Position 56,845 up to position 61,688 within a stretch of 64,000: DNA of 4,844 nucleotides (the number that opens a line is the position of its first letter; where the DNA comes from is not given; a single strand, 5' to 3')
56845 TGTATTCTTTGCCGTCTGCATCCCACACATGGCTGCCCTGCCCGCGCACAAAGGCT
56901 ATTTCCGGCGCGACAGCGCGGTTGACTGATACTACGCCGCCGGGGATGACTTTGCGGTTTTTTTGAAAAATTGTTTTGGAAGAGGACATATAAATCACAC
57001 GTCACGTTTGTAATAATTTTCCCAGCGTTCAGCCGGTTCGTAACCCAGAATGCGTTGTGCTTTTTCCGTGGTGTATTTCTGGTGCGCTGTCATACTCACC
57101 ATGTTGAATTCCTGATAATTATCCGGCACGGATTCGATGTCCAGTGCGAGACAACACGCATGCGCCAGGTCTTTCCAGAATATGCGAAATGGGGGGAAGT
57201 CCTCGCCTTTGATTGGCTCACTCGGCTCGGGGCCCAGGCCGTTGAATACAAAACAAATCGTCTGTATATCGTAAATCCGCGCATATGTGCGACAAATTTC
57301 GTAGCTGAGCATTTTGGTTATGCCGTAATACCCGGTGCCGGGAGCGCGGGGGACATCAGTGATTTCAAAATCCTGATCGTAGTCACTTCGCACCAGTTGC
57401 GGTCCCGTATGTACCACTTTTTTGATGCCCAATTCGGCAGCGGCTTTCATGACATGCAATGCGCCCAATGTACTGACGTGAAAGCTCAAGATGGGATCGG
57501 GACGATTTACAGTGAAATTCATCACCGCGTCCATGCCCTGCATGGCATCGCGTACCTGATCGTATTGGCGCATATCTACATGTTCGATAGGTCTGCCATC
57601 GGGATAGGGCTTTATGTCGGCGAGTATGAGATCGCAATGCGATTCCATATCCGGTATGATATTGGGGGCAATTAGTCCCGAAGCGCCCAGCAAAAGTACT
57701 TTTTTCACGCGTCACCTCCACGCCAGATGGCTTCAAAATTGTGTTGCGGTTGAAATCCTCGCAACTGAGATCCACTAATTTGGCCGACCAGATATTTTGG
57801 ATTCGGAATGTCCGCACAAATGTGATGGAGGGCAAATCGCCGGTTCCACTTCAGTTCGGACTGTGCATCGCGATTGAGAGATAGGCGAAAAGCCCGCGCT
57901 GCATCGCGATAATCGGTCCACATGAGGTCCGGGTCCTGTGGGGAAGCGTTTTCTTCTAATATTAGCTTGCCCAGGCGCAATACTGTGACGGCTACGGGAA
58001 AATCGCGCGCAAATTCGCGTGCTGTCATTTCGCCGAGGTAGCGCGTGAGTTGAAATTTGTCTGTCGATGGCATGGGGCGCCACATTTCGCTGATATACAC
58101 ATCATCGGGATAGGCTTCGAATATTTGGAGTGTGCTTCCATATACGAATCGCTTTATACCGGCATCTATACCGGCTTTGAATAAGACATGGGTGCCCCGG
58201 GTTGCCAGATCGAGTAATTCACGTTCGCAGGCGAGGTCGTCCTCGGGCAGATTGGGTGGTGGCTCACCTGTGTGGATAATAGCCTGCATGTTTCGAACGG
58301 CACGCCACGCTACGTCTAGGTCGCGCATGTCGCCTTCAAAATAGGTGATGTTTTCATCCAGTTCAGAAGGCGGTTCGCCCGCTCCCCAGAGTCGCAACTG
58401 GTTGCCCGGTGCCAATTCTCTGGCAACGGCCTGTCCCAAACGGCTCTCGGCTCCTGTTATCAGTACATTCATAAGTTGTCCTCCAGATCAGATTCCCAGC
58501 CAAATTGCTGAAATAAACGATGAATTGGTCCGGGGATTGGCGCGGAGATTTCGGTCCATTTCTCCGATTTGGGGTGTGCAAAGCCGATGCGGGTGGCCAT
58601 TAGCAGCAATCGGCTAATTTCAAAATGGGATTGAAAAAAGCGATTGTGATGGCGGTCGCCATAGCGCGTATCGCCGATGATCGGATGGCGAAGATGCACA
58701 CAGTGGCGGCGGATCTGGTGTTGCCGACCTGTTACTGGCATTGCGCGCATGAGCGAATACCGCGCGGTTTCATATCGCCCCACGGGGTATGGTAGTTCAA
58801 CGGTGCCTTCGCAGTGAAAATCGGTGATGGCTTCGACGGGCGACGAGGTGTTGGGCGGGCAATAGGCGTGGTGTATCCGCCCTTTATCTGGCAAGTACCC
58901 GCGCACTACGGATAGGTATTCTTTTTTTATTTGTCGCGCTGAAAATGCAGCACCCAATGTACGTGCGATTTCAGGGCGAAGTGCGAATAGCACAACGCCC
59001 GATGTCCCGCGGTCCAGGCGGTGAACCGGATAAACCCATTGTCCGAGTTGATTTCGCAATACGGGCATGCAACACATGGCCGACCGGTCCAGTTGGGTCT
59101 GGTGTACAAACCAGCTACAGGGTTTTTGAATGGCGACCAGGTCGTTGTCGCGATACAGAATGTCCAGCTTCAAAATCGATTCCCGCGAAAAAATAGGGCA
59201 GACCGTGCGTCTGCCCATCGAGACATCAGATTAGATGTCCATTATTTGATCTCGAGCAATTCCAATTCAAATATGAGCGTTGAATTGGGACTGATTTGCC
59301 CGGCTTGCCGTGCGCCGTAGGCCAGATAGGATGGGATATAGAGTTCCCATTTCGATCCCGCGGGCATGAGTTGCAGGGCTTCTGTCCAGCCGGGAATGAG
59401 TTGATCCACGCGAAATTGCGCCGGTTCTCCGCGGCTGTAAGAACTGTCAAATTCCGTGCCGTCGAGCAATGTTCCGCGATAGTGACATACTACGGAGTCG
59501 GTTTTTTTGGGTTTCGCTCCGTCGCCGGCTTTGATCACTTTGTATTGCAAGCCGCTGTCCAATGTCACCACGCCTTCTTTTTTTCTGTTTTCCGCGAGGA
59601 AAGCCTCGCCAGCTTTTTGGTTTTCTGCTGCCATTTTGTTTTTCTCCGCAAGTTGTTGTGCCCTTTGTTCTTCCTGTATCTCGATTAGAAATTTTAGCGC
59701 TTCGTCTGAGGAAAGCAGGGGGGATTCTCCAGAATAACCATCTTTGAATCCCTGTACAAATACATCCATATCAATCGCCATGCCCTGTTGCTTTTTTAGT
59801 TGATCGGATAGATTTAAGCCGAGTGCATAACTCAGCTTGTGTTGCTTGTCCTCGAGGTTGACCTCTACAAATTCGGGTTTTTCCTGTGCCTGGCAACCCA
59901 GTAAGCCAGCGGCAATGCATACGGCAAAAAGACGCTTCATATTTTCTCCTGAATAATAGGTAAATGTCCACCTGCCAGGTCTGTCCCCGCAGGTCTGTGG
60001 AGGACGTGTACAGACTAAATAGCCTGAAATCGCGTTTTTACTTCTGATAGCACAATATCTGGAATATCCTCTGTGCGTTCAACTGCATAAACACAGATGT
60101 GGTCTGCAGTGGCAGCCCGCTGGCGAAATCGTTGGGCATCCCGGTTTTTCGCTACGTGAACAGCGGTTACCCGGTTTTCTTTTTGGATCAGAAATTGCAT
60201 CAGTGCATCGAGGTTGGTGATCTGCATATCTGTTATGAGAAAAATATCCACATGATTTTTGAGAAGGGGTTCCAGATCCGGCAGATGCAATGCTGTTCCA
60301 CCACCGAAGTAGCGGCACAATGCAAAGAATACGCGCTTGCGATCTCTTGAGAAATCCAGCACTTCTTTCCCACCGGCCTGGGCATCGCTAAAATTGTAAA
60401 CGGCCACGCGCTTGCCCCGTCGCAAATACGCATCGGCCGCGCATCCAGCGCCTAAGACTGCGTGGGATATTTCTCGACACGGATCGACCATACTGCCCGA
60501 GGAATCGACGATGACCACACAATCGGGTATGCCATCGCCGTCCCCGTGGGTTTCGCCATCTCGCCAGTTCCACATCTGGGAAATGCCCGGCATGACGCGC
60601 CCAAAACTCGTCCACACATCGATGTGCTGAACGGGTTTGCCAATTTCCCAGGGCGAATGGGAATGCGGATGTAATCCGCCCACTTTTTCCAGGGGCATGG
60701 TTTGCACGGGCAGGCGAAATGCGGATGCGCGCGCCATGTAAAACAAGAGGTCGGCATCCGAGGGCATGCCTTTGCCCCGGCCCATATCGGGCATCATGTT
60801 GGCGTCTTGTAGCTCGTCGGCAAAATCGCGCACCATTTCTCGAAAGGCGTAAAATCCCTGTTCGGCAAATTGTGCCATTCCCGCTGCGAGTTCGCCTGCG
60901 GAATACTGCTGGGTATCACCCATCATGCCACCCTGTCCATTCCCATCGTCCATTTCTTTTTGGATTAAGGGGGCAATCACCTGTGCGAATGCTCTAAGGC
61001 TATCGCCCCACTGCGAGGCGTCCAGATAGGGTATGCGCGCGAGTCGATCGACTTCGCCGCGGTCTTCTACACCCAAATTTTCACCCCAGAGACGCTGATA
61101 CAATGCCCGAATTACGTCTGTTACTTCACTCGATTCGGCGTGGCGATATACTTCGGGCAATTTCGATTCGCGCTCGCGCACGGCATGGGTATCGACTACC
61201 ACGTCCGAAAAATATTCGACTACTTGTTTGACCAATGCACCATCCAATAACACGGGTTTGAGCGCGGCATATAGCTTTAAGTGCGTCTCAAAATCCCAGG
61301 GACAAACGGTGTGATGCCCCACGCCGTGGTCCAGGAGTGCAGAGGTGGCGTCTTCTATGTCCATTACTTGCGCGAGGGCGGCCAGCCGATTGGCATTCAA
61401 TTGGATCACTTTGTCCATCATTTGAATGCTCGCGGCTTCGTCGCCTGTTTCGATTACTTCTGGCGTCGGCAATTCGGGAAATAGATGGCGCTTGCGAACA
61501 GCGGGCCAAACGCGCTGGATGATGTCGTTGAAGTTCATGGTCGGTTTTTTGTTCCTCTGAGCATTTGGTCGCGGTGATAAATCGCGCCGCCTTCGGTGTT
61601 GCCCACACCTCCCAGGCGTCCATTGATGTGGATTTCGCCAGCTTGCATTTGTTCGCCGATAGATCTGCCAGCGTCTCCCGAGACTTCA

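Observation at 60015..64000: Unusual MoxR AAA+ ATPase – GXGXG β-helix protein – VWA protein triad, co-oriented with an ABC permease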

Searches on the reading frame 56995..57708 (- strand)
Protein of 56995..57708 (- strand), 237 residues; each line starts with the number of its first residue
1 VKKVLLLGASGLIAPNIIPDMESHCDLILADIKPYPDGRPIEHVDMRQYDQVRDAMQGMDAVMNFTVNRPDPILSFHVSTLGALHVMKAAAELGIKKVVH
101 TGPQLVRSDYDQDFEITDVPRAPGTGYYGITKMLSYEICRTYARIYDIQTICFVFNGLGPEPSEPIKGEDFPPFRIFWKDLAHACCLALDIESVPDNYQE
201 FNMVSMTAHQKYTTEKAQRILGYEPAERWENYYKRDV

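Call 73: search_protein_families(library=pfam, proteins=[window:56995-57708:-], max_evalue=0.00001)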
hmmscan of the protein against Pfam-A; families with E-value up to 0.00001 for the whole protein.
window:56995-57708:- (237 aa): 1 family
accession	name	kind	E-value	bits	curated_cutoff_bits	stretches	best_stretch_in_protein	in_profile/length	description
PF01370.27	Epimerase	-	4.1e-12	46.5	20.9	1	4-161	1-176/240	NAD dependent epimerase/dehydratase family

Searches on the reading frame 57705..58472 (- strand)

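Call 73: search_protein_families(library=pfam, proteins=[window:57705-58472:-], max_evalue=0.00001)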
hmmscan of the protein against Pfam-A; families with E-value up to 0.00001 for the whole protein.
window:57705-58472:- (255 aa): 1 family
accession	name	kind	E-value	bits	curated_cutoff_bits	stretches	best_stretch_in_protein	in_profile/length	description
PF01370.27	Epimerase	-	2.5e-10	40.6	20.9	1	3-179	1-181/240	NAD dependent epimerase/dehydratase family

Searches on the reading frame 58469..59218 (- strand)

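Call 73: search_protein_families(library=pfam, proteins=[window:58469-59218:-], max_evalue=0.00001)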
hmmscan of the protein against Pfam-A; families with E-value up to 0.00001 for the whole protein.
window:58469-59218:- (249 aa): 1 family
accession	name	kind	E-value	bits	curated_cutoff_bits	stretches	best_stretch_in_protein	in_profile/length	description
PF00849.27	PseudoU_synth_2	-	9.1e-24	84.8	26.8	1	27-173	2-150/152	RNA pseudouridylate synthase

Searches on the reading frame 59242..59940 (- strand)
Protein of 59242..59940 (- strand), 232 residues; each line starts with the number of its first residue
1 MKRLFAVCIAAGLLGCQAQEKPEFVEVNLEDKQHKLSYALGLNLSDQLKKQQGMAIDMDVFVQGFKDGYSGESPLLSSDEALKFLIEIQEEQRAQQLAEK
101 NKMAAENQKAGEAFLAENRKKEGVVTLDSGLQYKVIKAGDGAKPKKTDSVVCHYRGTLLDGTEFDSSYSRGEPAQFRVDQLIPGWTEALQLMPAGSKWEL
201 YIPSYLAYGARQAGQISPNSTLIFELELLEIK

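Call 73: search_protein_families(library=pfam, proteins=[window:59242-59940:-], max_evalue=0.00001)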
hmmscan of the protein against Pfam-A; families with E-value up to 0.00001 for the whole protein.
window:59242-59940:- (232 aa): 2 families
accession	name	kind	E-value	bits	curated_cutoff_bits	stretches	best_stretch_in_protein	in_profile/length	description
PF00254.34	FKBP_C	-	8.5e-30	103.4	21.1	1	143-229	4-94/94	FKBP-type peptidyl-prolyl cis-trans isomerase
PF01346.23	FKBP_N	-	8.3e-28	97.5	22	1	34-135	2-97/97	Domain amino terminal to FKBP-type peptidyl-prolyl isomerase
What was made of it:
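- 59196..59940 (-): Downstream FKBP-type PPIase gene (59242-59940, with a lipoprotein-like signal peptide) followed by the first strong terminator-like hairpin (59216-59196). This is the probable end of the transcription unit. Pfam FKBP_N and FKBP_C (call 73).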

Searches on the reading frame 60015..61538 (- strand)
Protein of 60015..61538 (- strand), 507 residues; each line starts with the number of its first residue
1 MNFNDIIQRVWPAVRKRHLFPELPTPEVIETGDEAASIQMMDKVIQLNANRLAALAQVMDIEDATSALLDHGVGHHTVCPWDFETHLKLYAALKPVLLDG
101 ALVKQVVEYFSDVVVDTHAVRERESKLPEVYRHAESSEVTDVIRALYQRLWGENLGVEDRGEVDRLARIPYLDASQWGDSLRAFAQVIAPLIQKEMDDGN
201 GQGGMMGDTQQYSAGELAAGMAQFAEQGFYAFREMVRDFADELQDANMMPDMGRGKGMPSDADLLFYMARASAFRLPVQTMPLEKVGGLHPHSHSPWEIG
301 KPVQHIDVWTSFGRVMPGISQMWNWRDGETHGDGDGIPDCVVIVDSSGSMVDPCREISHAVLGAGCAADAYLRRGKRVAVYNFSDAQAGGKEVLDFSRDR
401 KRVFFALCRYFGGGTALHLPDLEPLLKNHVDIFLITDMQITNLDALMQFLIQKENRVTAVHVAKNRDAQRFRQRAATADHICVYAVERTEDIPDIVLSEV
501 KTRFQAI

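Call 3: search_protein_families(library=pfam, proteins=[window:60015-61538:-], max_evalue=0.1)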
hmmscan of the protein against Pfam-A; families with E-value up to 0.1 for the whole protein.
window:60015-61538:- (507 aa): 1 family
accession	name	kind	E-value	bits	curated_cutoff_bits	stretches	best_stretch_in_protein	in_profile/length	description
PF13519.12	VWA_2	-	0.097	13.7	27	0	341-409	2-68/107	von Willebrand factor type A domain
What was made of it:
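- On VWA/MIDAS domain proteins: VWA_2 scores 13.7 bits against a cut-off of 27 (call 3).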

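Call 4: search_protein_families(library=ncbifam, proteins=[window:60015-61538:-], max_evalue=0.1)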
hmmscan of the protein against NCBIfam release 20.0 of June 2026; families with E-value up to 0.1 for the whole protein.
window:60015-61538:- (507 aa): 0 families

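Call 6: search_protein_families(library=padloc, proteins=[window:60015-61538:-], max_evalue=0.1)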
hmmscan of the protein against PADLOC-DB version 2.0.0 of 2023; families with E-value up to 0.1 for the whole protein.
window:60015-61538:- (507 aa): 0 families
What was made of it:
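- There are no PADLOC hits apart from P-loop noise (call 6).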

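Call 13: find_homologous_proteins(query=window:60015-61538:-)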
Query window:60015-61538:- (507 aa): 940 proteins with E <= 0.001 among 8000 candidates; the best 120 are listed.
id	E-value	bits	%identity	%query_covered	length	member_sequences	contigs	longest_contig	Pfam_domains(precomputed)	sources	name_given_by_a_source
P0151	0.0e+0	1126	96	100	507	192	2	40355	-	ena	-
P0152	0.0e+0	1050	90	100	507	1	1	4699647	-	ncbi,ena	-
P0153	2.7e-294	995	84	100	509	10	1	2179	-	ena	-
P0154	4.7e-294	994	84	100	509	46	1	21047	-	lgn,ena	-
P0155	7.8e-289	977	83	100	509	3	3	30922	-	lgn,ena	-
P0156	1.9e-249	847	70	99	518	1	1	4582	-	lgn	-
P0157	4.0e-246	836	68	100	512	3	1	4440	-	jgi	-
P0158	2.0e-244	830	68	100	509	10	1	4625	-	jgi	jgi:hypothetical protein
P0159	3.5e-241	820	67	100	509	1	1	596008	-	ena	-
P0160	2.5e-239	813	66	100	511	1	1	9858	-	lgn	-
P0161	3.5e-231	787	65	99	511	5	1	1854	-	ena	-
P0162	1.5e-214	732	60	99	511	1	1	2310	-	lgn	-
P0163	3.2e-201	688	58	100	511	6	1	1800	-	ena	-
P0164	1.6e-199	682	58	99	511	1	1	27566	-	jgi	jgi:hypothetical protein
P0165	5.5e-198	677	56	100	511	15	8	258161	-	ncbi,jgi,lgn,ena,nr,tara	ncbi:MAG TPA: hypothetical protein DIU35_15035 [Candidatus Latescibacteria bacterium]|nr:hypothetica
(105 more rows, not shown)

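Call 20: search_solved_structures(query=window:60015-61538:-, max_evalue=1)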
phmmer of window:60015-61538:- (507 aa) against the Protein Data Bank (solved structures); distinct sequences matched with E-value up to 1: 4.
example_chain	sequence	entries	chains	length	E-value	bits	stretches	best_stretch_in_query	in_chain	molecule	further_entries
1ao3_A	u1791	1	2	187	0.7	12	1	432-496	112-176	VON WILLEBRAND FACTOR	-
1atz_A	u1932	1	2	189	0.72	11.9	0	432-496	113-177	VON WILLEBRAND FACTOR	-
4dmu_B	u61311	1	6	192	0.74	11.9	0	432-496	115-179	von Willebrand factor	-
1fe8_A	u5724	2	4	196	0.77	11.8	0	432-496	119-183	VON WILLEBRAND FACTOR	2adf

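Call 26: search_protein_families(library=pfam, alignment_id=A3, max_evalue=1)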
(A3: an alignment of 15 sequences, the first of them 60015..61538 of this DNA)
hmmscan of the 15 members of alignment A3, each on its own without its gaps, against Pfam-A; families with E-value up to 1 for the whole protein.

A. member 1, window:60015-61538:- (507 aa): 1 family
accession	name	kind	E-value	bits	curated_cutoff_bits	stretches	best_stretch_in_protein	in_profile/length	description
PF13519.12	VWA_2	-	0.097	13.7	27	1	341-409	2-68/107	von Willebrand factor type A domain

B. families by the number of members that match (of 15 scanned): 12 families
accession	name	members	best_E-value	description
PF13519.12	VWA_2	15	6.1e-06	von Willebrand factor type A domain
PF00787.29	PX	1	0.0068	PX domain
PF25045.1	vWA_Ro60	1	0.034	Ro60 vWA domain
PF08600.16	NuBaID_C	1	0.048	NuBaID, C-terminal domain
PF02890.19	DUF226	1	0.054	Borrelia family of unknown function DUF226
PF17341.8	DUF5371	1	0.075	Family of unknown function (DUF5371)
PF18317.6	SDH_C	1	0.098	Shikimate 5'-dehydrogenase C-terminal domain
PF08653.15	DASH_Dam1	1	0.11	DASH complex subunit Dam1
PF00092.34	VWA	1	0.14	von Willebrand factor type A domain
PF08770.17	SoxZ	1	0.14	Sulphur oxidation protein SoxZ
PF23121.1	SPOC_AIPP2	1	0.17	AIPP2, SPOC-like domain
PF12698.13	ABC2_membrane_3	1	0.18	ABC-2 family transporter protein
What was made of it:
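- On VWA/MIDAS domain proteins: All 15 of 15 family members tested hit it weakly, the best at E 6e-6 (call 26).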

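Call 28: search_solved_structures(query=A3, max_evalue=1, show_alignments=1)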
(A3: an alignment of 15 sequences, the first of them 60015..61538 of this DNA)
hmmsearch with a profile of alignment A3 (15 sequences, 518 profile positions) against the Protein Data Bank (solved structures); distinct sequences matched with E-value up to 1: 8.
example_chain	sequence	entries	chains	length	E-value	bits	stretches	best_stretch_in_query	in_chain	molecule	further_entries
7pau_7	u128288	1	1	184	0.05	15.4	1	136-240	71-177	Ribosome-recycling factor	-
3o3x_A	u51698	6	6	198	0.15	13.9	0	175-215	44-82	gp41-5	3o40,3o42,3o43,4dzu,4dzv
5ka6_A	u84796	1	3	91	0.16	13.8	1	173-216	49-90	Transmembrane protein gp41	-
5ka5_A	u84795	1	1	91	0.17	13.6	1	173-216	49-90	Transmembrane glycoprotein gp41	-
4eru_A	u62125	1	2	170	0.31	12.8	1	101-152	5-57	YciF Bacterial Stress Response Protein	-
3ma9_A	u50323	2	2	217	0.88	11.3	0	175-206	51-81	Transmembrane glycoprotein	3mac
2cmr_A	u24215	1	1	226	0.95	11.2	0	175-206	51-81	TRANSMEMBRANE GLYCOPROTEIN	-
2xra_A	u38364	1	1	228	0.97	11.2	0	175-206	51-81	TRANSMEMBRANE PROTEIN GP41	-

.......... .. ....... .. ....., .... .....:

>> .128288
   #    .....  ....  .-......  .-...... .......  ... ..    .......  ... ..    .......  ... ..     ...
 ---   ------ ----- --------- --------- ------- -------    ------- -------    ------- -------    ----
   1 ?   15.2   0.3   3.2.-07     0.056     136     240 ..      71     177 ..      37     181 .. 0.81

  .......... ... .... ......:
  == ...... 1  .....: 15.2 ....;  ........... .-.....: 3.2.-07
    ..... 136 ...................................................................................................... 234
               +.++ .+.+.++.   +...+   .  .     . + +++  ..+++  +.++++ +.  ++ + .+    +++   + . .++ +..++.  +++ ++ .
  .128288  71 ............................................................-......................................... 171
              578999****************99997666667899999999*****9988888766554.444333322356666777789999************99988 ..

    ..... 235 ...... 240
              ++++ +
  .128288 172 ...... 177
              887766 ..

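Call 38: predict_structure(alignment_id=A4)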
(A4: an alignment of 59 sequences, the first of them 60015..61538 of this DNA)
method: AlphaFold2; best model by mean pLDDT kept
length: 507 residues; sequences in the alignment: 59
mean_pLDDT: 78.0   pTM: 0.56
mean pLDDT of the five models: 78.0, 77.2, 76.4, 75.7, 75.4
residues with pLDDT >= 90: 173; 70-90: 210; 50-70: 53; < 50: 71
segments of 3 or more residues with pLDDT < 50: 253-258, 276-335
pLDDT, mean of each block of 10 residues (from residue 1): 90 90 86 71 86 92 95 92 91 92 93 96 95 89 96 93 95 95 96 86 59 82 88 89 82 51 79 58 34 29 37 42 30 55 73 66 88 87 69 90 84 67 84 82 83 85 74 78 83 82 64
secondary structure, 60 per line:
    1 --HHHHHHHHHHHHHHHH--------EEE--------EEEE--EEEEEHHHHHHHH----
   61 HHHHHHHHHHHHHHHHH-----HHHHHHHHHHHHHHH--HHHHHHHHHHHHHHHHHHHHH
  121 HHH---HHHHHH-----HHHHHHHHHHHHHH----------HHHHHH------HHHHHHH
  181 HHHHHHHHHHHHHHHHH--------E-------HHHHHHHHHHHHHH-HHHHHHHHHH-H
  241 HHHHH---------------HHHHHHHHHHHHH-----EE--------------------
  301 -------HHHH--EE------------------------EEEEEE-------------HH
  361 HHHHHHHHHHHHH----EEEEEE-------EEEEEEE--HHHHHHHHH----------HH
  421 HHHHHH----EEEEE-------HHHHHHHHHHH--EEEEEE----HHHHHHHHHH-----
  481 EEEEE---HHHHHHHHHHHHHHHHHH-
elements in order: H3-18 E27-29 E38-41 E44-48 H49-56 H61-77 H83-97 H100-123 H127-132 H138-151 H162-167 H174-197 H214-227 H229-238 H240-245 H261-273 H308-311 E340-345 H359-373 E378-383 E391-397 H400-408 H419-426 E431-435 H443-453 E456-461 H466-475 E481-485 H489-506
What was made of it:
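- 60534..60713 (-): Linker (residues 276-335) that is highly conserved yet predicted disordered (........…WTSFG). It is probably an interaction segment. pLDDT is below 50 (call 38).
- On Zincin metallopeptidases (N-domain of the 507-aa protein): The order of secondary-structure elements (helix, three strands, helix, motif helix) is compatible (call 38).
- The VWA protein has no AAA-like N-half as BchD does (call 38).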

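Call 91: fold_search(model_id=the predicted structure, library=pdb)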
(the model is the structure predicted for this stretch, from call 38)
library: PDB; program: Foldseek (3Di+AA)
matches with E <= 10: 845; with E <= 0.001: 28
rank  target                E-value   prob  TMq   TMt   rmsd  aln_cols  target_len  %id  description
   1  9pd3_E                1.3e-04  1.00  0.26  0.37   4.1       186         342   13  NER dual incision complex - DuIS (released 2026-02-18)
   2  4wfq                  2.4e-04  1.00  0.26  0.59   4.6       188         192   11  Crystal structure of TFIIH subunit (released 2015-02-18)
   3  7egb_2                2.9e-04  1.00  0.25  0.36   4.6       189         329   12  TFIID-based holo PIC on SCP promoter (released 2021-05-05)
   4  7lbm_a                3.2e-04  1.00  0.26  0.37   4.5       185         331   10  Structure of the human Mediator-bound transcription pre-initiation complex (released 2021-03-24)
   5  7zs9_6                3.2e-04  1.00  0.26  0.33   4.7       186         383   11  Yeast RNA polymerase II transcription pre-initiation complex with the +1 nucleosome (complex A) (released 2022-11-16)
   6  6nmi_E                3.4e-04  1.00  0.26  0.34   8.2       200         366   10  Cryo-EM structure of the human TFIIH core complex (released 2019-03-13)
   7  9pd5_E                3.6e-04  1.00  0.26  0.35   4.2       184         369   12  NER dual incision complex - NoF (released 2026-02-18)
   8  5of4_E                4.0e-04  1.00  0.26  0.63   4.4       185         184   12  The cryo-EM structure of human TFIIH (released 2017-09-13)
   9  7o4l_6                4.0e-04  1.00  0.27  0.35   4.4       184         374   11  Yeast TFIIH in the expanded state within the pre-initiation complex (released 2021-06-16)
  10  1fe8_C                4.0e-04  1.00  0.25  0.55   4.4       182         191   16  CRYSTAL STRUCTURE OF THE VON WILLEBRAND FACTOR A3 DOMAIN IN COMPLEX WITH A FAB FRAGMENT OF IGG RU5 THAT INHIBITS COLLA (released 2001-04-04)
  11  5oqj_6                4.0e-04  1.00  0.24  0.35   5.2       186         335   12  STRUCTURE OF YEAST TRANSCRIPTION PRE-INITIATION COMPLEX WITH TFIIH (released 2018-04-25)
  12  7nvr_6                4.4e-04  1.00  0.25  0.34   4.6       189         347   12  Human Mediator with RNA Polymerase II Pre-initiation complex (released 2021-05-05)
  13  7o4i_6                4.6e-04  1.00  0.26  0.36   4.6       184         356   10  Yeast RNA polymerase II transcription pre-initiation complex with initial transcription bubble (released 2021-06-16)
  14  8pfd_B                5.1e-04  1.00  0.27  0.65   4.1       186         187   14  Crystal structure of binary complex between Aster yellows witches'-broom phytoplasma effector SAP05 and the von Willeb (released 2023-07-05)
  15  9pd4_E                5.1e-04  1.00  0.27  0.38   5.0       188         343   13  NER dual incision complex - DuIM (released 2026-02-18)
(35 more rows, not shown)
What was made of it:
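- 60018..60521 (-): VWA domain with a complete MIDAS site (DSSGS at 60492-60506, plus T415 and D437). Foldseek gives probability 1.0 for VWA domains (call 91).
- On VWA/MIDAS domain proteins: Foldseek gives probability 1.0 (call 91).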

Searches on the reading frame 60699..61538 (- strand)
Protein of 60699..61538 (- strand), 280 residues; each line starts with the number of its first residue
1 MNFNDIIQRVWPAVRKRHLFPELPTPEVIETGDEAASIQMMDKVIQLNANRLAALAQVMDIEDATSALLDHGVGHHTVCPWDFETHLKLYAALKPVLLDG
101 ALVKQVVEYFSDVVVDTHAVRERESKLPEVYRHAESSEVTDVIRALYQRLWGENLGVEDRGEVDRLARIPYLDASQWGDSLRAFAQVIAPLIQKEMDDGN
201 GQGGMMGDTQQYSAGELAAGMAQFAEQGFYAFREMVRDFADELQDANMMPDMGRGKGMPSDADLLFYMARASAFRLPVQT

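Call 67: search_protein_families(library=pfam, proteins=[window:60699-61538:-], max_evalue=10)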
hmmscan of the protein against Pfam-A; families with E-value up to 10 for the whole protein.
window:60699-61538:- (280 aa): 1 family
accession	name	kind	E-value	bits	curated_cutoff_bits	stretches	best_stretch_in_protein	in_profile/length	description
PF22394.2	AfAlkA-like_TBP-like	-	0.16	12.1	26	1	14-39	15-40/84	AfAlkA-like, TATA-box binding protein-like domain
